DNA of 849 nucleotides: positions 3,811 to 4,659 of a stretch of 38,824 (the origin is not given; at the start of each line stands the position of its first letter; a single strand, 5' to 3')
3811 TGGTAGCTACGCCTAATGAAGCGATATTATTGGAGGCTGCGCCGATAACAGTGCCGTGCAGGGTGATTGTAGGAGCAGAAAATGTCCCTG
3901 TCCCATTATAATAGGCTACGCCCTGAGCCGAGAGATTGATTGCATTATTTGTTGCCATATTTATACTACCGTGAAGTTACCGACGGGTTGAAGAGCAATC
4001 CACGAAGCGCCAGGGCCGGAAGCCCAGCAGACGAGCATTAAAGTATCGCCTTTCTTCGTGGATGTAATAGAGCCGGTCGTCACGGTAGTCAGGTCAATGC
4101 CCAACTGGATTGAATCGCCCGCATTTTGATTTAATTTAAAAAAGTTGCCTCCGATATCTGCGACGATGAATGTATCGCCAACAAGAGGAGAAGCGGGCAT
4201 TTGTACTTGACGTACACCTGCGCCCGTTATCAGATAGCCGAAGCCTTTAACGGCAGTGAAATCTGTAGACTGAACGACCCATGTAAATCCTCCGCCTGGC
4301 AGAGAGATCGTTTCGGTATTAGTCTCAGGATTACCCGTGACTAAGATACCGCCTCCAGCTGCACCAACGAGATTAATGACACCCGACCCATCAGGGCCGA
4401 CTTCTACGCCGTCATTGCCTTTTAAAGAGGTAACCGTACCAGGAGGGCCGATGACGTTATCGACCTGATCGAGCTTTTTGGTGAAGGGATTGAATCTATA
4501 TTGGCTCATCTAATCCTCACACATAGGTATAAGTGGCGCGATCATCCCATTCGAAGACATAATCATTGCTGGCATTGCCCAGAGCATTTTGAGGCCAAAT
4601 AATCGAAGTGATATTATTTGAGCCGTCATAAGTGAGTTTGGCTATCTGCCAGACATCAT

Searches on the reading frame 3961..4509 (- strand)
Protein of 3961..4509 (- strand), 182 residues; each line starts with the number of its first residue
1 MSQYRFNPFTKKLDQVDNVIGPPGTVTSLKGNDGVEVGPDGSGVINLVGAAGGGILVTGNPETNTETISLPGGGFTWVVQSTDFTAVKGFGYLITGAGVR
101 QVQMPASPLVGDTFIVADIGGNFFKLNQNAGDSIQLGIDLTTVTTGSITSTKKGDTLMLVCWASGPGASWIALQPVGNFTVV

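Call 69: search_protein_families(library=pfam, alignment_id=A2, max_evalue=0.001)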
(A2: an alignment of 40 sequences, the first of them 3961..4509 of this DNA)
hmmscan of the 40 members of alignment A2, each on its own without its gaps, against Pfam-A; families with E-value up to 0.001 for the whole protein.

A. member 1, window:3961-4509:- (182 aa): 0 families

B. families by the number of members that match (of 40 scanned): 2 families
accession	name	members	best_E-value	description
PF16190.11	E1_FCCH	2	1.5e-07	Ubiquitin-activating enzyme E1 FCCH domain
PF24146.1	K1-lyase_C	1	1.4e-10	K1 capsule-specific polysaccharide lyase, C-terminal domain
